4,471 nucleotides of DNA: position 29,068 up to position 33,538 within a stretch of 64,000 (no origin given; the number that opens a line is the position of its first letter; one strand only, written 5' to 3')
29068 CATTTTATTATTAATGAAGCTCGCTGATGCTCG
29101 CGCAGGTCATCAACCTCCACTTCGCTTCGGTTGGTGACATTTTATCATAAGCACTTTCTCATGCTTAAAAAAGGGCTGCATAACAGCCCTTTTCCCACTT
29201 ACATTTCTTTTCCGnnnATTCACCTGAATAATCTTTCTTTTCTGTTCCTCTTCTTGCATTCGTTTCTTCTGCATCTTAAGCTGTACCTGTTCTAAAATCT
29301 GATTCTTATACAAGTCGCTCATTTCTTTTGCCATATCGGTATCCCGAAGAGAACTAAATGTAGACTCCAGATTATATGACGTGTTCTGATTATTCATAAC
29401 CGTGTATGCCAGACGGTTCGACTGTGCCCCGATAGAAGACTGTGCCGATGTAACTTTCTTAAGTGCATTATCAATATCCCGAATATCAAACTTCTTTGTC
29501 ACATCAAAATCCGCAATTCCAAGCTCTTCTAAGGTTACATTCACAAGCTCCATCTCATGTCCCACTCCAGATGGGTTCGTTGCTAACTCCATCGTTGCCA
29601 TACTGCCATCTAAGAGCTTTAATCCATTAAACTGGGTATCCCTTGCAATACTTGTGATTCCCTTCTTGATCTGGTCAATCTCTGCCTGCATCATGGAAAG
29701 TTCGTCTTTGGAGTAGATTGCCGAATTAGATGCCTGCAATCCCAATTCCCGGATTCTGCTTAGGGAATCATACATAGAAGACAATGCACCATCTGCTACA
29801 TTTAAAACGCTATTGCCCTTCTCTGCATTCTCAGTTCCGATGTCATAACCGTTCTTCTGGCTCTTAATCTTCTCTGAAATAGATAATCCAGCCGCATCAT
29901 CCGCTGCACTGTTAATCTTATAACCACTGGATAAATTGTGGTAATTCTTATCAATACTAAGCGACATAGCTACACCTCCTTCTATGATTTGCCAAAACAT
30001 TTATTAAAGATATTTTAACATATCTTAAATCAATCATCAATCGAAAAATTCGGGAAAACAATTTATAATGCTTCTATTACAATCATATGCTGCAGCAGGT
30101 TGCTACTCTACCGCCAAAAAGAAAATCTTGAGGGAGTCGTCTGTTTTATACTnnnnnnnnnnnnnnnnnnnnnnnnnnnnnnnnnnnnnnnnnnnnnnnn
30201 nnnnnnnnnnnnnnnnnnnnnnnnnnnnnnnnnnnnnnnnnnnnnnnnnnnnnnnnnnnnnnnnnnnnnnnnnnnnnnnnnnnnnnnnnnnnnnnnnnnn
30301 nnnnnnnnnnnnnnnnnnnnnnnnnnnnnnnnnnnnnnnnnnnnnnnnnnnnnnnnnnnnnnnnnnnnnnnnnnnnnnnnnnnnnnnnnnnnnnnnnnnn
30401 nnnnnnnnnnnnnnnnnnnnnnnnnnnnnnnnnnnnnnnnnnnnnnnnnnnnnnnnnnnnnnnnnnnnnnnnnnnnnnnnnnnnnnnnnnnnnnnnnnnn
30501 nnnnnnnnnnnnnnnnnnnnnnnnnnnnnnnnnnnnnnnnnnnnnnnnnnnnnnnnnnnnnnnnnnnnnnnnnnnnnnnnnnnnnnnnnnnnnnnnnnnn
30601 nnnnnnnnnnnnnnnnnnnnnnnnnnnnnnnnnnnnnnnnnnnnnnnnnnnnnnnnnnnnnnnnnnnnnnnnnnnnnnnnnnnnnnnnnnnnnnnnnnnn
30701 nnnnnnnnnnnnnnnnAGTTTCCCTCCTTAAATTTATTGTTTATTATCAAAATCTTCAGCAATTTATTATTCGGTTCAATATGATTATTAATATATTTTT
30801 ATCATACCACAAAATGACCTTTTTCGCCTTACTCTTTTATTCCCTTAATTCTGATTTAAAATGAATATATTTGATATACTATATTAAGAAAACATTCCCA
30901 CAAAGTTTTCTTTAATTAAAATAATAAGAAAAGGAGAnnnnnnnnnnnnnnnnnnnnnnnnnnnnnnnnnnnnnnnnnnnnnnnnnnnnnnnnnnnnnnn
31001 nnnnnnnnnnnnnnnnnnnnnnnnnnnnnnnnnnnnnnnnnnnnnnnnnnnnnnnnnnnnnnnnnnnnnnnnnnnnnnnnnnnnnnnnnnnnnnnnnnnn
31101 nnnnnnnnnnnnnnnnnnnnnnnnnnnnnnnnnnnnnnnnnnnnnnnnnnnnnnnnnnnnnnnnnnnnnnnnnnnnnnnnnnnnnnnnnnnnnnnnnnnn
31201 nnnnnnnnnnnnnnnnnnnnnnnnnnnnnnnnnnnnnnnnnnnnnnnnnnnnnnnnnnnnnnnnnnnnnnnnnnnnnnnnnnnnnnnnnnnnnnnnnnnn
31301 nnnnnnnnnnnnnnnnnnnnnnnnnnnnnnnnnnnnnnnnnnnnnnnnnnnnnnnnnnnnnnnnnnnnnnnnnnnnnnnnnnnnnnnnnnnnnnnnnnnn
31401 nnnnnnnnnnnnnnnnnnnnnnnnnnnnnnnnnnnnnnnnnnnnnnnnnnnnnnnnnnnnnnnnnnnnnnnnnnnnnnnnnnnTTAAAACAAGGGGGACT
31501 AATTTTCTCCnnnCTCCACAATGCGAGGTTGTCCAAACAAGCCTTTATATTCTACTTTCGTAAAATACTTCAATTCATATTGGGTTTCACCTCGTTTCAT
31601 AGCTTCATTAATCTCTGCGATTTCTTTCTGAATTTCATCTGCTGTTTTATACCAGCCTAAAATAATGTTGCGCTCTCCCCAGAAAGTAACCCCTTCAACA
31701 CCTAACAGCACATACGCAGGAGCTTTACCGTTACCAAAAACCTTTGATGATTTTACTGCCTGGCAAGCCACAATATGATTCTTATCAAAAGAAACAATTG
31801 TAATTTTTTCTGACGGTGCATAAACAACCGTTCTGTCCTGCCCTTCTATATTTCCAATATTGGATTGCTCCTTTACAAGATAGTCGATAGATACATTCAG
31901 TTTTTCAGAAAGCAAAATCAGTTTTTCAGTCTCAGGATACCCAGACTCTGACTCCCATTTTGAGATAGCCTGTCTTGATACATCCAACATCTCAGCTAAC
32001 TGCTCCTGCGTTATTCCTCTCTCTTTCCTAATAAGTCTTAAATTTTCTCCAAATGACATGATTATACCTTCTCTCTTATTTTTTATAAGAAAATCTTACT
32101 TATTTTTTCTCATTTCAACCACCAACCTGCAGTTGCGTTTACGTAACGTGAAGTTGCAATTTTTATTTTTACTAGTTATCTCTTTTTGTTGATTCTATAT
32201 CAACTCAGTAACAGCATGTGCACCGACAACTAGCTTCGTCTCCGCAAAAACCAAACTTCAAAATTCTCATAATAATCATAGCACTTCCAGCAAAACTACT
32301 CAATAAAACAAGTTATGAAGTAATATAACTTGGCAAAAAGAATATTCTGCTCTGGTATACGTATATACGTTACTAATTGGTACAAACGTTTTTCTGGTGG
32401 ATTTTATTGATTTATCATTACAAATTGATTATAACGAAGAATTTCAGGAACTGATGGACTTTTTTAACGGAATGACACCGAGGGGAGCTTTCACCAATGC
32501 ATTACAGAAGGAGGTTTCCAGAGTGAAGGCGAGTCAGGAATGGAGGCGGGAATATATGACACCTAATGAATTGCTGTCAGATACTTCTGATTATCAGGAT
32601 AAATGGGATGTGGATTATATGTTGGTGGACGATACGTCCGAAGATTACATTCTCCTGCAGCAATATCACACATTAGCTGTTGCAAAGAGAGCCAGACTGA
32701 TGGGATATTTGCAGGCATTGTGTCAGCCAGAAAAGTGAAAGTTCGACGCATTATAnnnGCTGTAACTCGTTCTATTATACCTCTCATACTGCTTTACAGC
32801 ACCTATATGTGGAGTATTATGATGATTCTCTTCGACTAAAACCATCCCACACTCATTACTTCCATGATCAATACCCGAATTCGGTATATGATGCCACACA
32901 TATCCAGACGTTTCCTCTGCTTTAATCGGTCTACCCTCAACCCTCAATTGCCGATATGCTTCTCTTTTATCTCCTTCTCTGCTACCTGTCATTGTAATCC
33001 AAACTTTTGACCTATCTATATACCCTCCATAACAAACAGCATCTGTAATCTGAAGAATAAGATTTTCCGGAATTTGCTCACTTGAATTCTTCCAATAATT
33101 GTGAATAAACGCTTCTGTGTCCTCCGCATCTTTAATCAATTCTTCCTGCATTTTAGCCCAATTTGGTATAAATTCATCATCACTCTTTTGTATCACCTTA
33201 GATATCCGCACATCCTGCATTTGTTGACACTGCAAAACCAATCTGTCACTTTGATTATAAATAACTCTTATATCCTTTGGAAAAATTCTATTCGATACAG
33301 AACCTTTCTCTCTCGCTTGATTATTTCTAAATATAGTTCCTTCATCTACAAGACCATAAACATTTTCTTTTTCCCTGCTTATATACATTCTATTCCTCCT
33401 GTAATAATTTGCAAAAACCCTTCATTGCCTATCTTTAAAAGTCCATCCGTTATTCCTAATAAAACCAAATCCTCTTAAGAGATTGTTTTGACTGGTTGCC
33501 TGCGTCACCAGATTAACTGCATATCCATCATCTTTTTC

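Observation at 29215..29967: Short flagellin paralogue lacking the N-terminal D0 segment and carrying a Lys/Glu/Gln-rich non-canonical C-terminus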

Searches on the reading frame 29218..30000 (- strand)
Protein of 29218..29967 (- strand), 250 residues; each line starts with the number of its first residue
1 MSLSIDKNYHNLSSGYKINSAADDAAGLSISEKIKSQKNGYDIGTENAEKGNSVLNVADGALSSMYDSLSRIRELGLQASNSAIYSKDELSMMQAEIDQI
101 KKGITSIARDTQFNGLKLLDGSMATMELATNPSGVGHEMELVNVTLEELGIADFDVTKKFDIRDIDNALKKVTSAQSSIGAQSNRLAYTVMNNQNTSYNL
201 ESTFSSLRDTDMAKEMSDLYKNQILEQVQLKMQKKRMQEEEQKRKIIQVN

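Call 4: search_protein_families(library=pfam, proteins=[window:29218-29967:-, window:29218-30000:-], max_evalue=1)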
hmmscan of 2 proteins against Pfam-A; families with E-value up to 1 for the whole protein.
window:29218-29967:- (250 aa): 2 families
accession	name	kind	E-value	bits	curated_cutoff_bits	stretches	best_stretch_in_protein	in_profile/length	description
PF00669.25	Flagellin_N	-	2e-28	99.6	26.6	1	4-122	20-137/139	Bacterial flagellin N-terminal helical region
PF00700.27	Flagellin_C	-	1.6e-13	51.2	23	1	164-232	3-71/86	Bacterial flagellin C-terminal helical region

window:29218-30000:- (261 aa): 2 families
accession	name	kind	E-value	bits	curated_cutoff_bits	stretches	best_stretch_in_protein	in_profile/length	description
PF00669.25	Flagellin_N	-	1.3e-28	100.2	26.6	1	14-133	19-137/139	Bacterial flagellin N-terminal helical region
PF00700.27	Flagellin_C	-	1.7e-13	51.1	23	1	175-243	3-71/86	Bacterial flagellin C-terminal helical region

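Call 5: search_protein_families(library=ncbifam, proteins=[window:29218-29967:-], max_evalue=1)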
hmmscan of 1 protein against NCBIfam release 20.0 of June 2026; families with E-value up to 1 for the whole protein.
window:29218-29967:- (250 aa): 27 families (the best 25 are shown)
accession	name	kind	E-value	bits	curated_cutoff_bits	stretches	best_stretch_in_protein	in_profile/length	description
NF009446.0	PRK12804.1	subfamily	1.3e-44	152.9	352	2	6-131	24-149/301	flagellin Hag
NF009444.0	PRK12802.1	equivalog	3.3e-43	148.2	332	1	9-229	29-263/282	flagellin domain-containing protein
NF006467.0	PRK08869.1-2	subfamily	6.7e-42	144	443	2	5-155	25-176/400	flagellin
NF009448.0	PRK12806.1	equivalog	1.1e-41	143.1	531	2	10-125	30-144/475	flagellin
NF006466.0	PRK08869.1-1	subfamily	1.4e-40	140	426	2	7-128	27-147/377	flagellin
NF006468.0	PRK08869.1-3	subfamily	1.1e-38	133.3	436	2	7-124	27-143/378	polar flagellin E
NF006470.0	PRK08869.1-5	equivalog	5.2e-38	131.3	423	2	10-128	29-146/388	flagellin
NF005294.0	PRK06819.1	subfamily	8.1e-37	127.6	387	2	8-156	28-175/376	FliC/FljB family flagellin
NF006469.0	PRK08869.1-4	equivalog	1.6e-35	123.2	627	2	7-155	27-175/377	flagellin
NF009450.0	PRK12808.1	equivalog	2.2e-35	123.2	476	2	10-160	28-179/476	flagellin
NF009449.0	PRK12807.1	subfamily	1e-34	120.4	347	1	8-241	26-280/287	flagellin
NF038071.1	lat_flg_LafA_2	exception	4.5e-33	114.8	365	1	10-231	30-267/284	lateral flagellin LafA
NF005953.0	PRK08026.1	subfamily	6.1e-33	115.2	619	2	11-163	31-182/548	FliC/FljB family flagellin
NF009447.0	PRK12805.1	equivalog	1.7e-28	100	404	2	10-124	28-141/287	FliC/FljB family flagellin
TIGR02550.1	flagell_flgL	equivalog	1.4e-27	97.1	127.2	2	5-115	22-131/387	flagellar hook-associated protein FlgL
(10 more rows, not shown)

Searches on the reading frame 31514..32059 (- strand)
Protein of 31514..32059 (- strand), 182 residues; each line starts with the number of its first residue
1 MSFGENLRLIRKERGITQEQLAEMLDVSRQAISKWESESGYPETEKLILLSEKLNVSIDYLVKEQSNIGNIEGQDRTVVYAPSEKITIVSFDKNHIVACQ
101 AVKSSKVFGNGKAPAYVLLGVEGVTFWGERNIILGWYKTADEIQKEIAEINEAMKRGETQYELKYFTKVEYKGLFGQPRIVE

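Call 8: search_protein_families(library=pfam, proteins=[window:31514-32059:-], max_evalue=0.01)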
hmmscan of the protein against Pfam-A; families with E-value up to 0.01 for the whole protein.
window:31514-32059:- (182 aa): 12 families
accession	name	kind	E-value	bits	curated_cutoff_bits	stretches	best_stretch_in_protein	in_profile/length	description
PF01381.28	HTH_3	-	7.1e-18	64.8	23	1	7-61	1-55/55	Helix-turn-helix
PF12844.13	HTH_19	-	5.6e-15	55.4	30.2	1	4-63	1-60/64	Helix-turn-helix domain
PF13560.12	HTH_31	-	6.2e-08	33.3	27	1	3-50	2-50/64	Helix-turn-helix domain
PF07022.19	Phage_CI_repr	-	1.2e-07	32.4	22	1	16-63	12-59/65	Bacteriophage CI repressor helix-turn-helix domain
PF08279.18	HTH_11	-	7.8e-05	22.9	25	1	7-34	6-34/55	HTH domain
PF04545.22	Sigma70_r4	-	0.00028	20.8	24.1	1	11-37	16-42/50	Sigma-70, region 4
PF13443.12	HTH_26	-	0.0003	21.4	22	1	6-58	1-54/63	Cro/C1-type HTH DNA-binding domain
PF13412.12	HTH_24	-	0.0004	20.4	21.9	1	7-33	9-35/48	Winged helix-turn-helix DNA-binding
PF13384.12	HTH_23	-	0.001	19.3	24.6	1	10-35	14-37/50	Homeodomain-like domain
PF15943.11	YdaS_toxin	-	0.003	17.8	30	1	18-39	11-33/65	Bacterial toxin YdaS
PF14549.12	P22_Cro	-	0.0065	16.7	30.2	0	18-36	12-30/60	DNA-binding transcriptional regulator Cro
PF12802.13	MarR_2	-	0.0079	16.8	27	0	9-34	13-39/61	MarR family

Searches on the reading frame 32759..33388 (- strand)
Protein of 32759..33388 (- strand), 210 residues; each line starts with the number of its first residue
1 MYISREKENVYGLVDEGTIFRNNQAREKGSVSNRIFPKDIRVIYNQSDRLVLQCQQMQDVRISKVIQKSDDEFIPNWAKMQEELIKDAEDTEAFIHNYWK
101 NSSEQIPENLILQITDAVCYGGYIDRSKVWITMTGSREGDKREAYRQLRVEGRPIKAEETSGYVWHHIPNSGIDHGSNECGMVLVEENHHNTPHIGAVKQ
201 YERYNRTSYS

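Call 8: search_protein_families(library=pfam, proteins=[window:32759-33388:-], max_evalue=0.01)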
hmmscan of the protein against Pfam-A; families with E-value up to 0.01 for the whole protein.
window:32759-33388:- (210 aa): 1 family
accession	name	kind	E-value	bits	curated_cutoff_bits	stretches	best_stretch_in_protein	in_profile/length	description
PF14414.12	WHH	-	0.00011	22.3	25.1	1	161-202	7-41/43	A nuclease of the HNH/ENDO VII superfamily with conserved WHH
